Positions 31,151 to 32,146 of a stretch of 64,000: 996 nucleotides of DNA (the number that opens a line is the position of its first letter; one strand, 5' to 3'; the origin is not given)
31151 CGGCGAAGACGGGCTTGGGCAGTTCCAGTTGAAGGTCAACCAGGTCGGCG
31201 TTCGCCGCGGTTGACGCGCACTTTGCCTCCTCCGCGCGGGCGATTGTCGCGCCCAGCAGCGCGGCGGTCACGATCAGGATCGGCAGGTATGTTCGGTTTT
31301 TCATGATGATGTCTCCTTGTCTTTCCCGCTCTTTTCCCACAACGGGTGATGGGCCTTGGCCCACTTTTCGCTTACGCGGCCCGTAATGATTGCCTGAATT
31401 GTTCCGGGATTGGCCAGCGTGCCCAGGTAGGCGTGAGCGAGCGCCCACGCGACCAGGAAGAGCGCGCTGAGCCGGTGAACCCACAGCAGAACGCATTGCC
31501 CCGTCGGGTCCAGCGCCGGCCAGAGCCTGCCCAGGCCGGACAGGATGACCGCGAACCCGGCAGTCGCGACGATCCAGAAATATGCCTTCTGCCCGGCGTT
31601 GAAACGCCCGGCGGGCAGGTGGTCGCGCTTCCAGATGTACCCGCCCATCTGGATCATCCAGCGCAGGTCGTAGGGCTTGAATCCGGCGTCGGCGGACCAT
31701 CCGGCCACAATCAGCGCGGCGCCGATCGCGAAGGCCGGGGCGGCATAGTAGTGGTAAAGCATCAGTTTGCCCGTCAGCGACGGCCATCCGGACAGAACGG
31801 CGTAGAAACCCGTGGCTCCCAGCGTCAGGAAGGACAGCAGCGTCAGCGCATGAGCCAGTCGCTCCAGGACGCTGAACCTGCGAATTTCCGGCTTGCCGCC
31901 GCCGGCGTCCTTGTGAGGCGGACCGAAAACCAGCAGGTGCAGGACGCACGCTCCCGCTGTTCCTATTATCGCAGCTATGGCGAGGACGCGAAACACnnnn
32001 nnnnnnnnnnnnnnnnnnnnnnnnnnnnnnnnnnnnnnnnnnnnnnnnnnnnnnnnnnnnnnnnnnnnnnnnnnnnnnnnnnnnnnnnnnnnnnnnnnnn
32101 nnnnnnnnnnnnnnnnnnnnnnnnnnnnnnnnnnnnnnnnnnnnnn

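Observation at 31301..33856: Heptaheme c-type cytochrome with a C-terminal transmembrane anchor, paired with a b561-like cytochrome b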

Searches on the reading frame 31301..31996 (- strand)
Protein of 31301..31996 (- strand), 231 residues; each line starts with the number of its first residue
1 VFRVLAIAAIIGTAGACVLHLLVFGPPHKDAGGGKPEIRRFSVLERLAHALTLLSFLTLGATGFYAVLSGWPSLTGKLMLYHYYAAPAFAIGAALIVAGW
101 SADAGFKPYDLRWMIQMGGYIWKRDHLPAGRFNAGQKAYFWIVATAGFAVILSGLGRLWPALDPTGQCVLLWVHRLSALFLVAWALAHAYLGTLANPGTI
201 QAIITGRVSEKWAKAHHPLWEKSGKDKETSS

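Call 3: search_protein_families(library=pfam, proteins=[window:31301-31996:-], max_evalue=0.1)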
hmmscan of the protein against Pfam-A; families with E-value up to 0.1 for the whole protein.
window:31301-31996:- (231 aa): 2 families
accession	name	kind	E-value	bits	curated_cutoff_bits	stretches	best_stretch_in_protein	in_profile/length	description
PF01292.26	Ni_hydr_CYTB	-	6.8e-18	65.5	30.1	1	40-206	1-179/179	Prokaryotic cytochrome b561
PF09163.16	Form-deh_trans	-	0.0053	17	22.1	1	2-26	12-36/44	Formate dehydrogenase N, transmembrane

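Call 4: search_protein_families(library=ncbifam, proteins=[window:31301-31996:-], max_evalue=0.1)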
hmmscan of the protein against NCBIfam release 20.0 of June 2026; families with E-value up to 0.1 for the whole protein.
window:31301-31996:- (231 aa): 5 families
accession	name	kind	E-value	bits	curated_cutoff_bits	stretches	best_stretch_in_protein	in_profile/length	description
TIGR01583.1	formate-DH-gamm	equivalog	2.5e-34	119.1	115.85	1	38-222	2-199/204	formate dehydrogenase subunit gamma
NF007924.0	PRK10639.1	equivalog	2.8e-13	50.1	341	1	37-228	6-206/211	formate dehydrogenase cytochrome b556 subunit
NF007558.0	PRK10179.1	equivalog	2.5e-12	46.9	339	1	109-228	84-208/217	formate dehydrogenase-N subunit gamma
NF011582.1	PRK15006.1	equivalog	0.0011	18.6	204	1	131-196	165-232/248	thiosulfate reductase cytochrome B subunit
TIGR02125.1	CytB-hydogenase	equivalog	0.045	13.2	121.5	0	40-67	2-29/212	Ni/Fe-hydrogenase, b-type cytochrome subunit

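Call 29: search_solved_structures(query=window:31301-31996:-, max_evalue=1, show_alignments=2)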
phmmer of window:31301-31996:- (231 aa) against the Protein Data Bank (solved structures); distinct sequences matched with E-value up to 1: 1.
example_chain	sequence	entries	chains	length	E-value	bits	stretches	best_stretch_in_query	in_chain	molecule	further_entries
1kqf_C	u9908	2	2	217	3.9e-12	49.6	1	107-223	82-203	FORMATE DEHYDROGENASE, NITRATE-INDUCIBLE, CYTOCHROME B556(FDN) SUBUNIT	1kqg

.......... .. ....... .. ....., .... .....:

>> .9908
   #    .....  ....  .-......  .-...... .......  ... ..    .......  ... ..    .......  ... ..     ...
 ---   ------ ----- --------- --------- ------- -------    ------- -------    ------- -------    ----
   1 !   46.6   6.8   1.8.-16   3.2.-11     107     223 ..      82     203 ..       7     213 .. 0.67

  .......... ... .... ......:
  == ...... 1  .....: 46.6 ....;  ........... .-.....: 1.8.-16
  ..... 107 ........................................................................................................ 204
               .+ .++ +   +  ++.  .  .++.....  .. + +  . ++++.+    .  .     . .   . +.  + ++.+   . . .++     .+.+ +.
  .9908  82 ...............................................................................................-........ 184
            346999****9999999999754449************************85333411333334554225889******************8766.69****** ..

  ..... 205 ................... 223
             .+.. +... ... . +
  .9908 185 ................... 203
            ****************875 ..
